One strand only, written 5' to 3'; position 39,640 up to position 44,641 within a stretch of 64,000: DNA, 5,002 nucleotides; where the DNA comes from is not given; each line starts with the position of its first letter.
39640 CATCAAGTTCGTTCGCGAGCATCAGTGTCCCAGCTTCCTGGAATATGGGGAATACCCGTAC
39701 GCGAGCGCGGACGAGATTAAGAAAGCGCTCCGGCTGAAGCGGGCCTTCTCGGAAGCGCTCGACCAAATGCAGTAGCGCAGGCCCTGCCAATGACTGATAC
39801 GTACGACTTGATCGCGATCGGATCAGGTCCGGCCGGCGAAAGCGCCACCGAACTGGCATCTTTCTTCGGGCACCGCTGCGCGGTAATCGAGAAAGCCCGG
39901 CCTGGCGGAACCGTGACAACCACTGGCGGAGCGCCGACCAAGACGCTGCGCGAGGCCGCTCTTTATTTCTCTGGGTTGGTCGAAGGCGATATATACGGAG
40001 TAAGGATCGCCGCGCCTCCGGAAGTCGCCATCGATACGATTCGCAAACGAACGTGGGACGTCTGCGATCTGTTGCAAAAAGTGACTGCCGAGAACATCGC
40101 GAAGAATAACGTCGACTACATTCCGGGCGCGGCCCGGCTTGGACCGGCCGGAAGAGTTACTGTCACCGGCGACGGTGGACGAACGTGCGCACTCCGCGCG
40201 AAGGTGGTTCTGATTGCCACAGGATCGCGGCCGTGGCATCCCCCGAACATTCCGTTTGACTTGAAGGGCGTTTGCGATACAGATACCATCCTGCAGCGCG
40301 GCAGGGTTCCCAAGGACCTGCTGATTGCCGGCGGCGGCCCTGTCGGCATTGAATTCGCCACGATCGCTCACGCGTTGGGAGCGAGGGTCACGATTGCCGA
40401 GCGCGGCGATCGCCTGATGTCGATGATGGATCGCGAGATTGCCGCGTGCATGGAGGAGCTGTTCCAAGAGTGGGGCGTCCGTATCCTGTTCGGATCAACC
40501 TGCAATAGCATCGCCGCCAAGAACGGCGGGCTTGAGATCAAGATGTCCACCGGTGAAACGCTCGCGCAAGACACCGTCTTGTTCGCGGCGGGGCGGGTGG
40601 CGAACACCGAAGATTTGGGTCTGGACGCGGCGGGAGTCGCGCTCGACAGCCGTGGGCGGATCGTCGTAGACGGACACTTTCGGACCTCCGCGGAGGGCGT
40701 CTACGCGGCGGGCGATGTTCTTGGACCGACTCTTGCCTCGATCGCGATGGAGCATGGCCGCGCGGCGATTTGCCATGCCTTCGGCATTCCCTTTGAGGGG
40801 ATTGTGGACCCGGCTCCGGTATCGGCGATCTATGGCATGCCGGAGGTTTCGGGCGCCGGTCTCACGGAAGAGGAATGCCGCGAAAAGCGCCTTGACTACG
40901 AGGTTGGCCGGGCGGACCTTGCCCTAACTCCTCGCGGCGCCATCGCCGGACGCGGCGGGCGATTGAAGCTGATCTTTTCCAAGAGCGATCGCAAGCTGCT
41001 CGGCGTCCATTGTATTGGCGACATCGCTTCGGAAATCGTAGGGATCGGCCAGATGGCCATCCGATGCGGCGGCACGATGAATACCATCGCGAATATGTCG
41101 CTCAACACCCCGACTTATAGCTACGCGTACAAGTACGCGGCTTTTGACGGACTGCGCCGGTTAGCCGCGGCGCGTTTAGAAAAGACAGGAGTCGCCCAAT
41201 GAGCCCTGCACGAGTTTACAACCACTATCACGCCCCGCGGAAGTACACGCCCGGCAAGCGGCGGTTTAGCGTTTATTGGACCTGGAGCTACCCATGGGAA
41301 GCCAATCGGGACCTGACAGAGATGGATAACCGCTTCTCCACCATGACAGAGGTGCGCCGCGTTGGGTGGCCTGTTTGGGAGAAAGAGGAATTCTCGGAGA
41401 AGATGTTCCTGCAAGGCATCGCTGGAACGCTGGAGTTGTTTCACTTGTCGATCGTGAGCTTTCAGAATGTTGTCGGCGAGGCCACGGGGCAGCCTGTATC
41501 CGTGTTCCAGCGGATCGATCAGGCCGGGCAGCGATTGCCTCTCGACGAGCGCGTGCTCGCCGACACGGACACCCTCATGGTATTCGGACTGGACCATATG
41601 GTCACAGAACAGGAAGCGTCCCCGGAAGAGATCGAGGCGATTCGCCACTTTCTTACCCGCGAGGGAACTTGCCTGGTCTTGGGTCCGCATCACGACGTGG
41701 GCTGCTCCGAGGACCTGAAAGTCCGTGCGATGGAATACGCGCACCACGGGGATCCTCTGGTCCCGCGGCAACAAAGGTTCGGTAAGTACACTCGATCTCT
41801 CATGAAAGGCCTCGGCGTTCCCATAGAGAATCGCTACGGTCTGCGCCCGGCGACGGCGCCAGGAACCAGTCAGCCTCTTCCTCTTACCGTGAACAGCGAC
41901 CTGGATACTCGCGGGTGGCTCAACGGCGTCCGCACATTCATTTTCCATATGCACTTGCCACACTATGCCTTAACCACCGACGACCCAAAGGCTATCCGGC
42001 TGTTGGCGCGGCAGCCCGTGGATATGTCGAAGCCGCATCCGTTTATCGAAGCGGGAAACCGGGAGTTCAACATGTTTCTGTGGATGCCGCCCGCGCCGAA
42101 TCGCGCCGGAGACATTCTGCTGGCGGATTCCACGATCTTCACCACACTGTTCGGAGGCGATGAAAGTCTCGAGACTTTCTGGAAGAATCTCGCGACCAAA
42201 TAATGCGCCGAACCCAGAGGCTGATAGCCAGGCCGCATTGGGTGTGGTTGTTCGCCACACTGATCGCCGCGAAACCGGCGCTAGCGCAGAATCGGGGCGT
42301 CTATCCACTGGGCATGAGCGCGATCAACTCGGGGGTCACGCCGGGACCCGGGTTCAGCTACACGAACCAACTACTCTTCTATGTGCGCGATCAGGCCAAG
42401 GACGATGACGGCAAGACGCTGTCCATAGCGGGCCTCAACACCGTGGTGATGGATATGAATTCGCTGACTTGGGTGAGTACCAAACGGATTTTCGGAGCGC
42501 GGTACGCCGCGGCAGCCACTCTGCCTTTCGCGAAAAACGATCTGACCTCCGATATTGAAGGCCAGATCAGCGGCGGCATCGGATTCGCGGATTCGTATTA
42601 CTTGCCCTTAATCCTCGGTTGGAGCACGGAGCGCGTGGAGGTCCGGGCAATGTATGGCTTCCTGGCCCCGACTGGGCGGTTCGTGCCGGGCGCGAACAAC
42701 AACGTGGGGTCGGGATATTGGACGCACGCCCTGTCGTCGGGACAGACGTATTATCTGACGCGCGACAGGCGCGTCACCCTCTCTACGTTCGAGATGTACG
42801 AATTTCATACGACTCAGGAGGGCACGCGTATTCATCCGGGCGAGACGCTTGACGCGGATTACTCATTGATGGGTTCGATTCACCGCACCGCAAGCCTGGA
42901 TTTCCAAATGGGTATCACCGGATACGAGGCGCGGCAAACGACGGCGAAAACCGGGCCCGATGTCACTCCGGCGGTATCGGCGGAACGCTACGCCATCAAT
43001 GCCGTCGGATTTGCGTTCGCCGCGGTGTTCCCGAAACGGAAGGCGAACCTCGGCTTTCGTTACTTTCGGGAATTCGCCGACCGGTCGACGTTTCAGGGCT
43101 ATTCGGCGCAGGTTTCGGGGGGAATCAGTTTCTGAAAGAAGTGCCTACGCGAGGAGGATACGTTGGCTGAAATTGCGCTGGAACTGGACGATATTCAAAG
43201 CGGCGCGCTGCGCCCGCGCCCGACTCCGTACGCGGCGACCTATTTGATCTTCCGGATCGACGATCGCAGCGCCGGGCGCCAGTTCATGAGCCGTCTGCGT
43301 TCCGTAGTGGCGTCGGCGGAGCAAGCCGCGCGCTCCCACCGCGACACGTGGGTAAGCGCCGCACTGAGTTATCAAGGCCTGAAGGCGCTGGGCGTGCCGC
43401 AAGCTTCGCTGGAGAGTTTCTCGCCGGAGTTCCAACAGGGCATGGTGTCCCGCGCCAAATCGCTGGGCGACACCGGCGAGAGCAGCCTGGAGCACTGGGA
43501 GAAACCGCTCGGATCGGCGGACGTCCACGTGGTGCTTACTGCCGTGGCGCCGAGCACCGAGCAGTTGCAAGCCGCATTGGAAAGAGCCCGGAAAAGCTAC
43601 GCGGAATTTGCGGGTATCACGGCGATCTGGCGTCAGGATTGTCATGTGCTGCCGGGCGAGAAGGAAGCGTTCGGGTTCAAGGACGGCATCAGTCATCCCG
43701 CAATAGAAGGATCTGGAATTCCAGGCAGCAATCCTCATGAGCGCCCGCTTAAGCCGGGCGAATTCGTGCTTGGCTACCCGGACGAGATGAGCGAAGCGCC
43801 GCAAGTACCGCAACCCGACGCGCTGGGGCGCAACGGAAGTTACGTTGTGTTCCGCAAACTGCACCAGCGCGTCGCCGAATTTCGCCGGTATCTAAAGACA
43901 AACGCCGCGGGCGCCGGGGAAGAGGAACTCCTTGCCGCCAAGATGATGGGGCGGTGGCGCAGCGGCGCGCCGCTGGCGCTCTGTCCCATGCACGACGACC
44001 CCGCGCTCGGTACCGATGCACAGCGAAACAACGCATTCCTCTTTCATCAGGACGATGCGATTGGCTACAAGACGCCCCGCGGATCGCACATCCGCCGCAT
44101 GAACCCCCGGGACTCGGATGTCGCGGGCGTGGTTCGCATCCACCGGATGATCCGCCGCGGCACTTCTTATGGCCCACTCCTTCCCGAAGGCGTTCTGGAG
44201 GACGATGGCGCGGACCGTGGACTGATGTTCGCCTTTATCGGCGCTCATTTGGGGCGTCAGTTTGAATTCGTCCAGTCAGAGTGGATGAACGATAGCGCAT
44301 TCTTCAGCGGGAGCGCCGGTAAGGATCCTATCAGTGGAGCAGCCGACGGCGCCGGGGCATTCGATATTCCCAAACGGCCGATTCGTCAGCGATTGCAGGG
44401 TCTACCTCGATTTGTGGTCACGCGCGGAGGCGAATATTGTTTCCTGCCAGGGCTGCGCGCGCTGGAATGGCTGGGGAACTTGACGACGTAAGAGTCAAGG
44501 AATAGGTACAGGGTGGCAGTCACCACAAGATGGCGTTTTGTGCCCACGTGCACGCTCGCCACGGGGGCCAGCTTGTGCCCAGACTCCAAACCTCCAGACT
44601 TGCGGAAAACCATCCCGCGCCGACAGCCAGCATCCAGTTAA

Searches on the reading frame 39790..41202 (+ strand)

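Call 51: search_protein_families(library=pfam, max_evalue=0.00001, proteins=[window:39790-41202:+])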
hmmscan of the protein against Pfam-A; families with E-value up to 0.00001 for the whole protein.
window:39790-41202:+ (470 aa): 6 families
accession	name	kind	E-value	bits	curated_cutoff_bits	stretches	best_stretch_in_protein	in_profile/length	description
PF07992.20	Pyr_redox_2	-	1.1e-54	186.3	26.1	1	5-323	1-291/291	Pyridine nucleotide-disulphide oxidoreductase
PF02852.28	Pyr_redox_dim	-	2.4e-19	70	25.3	1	345-450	3-109/110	Pyridine nucleotide-disulphide oxidoreductase, dimerisation domain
PF00070.33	Pyr_redox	-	1.2e-16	61.4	22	1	177-251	2-78/82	Pyridine nucleotide-disulphide oxidoreductase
PF13738.12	Pyr_redox_3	-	1.8e-09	37.7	30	1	134-308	122-305/305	Pyridine nucleotide-disulphide oxidoreductase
PF03486.20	HI0933_like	-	8.4e-07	29.1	50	0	214-285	108-179/244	HI0933-like protein Rossmann domain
PF13450.12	NAD_binding_8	-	7.2e-06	26.6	21.9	0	10-45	2-38/68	NAD(P)-binding Rossmann-like domain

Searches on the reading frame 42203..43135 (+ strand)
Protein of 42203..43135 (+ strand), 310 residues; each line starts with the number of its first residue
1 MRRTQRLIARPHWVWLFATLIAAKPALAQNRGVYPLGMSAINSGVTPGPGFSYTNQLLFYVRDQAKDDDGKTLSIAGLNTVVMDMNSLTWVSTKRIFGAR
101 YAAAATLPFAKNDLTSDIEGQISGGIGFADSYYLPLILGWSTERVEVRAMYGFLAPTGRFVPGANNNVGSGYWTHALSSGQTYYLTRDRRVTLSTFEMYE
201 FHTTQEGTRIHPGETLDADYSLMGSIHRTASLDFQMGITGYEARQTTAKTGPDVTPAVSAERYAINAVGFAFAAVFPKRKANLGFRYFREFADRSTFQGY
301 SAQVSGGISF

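Call 51: search_protein_families(library=pfam, max_evalue=0.00001, proteins=[window:42203-43135:+])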
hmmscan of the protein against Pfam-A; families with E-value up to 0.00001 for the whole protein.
window:42203-43135:+ (310 aa): 1 family
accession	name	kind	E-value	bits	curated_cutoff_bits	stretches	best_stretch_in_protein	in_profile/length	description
PF13557.12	Phenol_MetA_deg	-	5.6e-37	128.5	22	1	63-303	2-239/242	Putative MetA-pathway of phenol degradation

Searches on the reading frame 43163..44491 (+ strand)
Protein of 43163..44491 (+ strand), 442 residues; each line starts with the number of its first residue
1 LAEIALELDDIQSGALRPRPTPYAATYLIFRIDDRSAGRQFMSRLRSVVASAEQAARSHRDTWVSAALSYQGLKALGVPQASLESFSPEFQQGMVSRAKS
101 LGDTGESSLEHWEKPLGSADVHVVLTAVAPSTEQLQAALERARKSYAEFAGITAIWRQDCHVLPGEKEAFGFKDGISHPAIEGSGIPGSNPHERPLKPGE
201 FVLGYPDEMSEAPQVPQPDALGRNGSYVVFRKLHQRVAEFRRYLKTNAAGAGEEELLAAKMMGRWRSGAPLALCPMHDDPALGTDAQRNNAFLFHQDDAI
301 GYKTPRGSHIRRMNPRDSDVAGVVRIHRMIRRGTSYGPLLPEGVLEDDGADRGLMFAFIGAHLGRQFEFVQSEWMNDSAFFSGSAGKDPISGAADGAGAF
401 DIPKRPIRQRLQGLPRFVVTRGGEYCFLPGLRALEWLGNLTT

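Call 51: search_protein_families(library=pfam, max_evalue=0.00001, proteins=[window:43163-44491:+])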
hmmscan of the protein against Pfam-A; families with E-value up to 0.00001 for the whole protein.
window:43163-44491:+ (442 aa): 1 family
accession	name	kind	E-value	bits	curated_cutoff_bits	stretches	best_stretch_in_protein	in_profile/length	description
PF21105.3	DyP_N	-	5.3e-10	40.1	27.5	1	25-145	15-146/163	DyP dimeric alpha+beta barrel domain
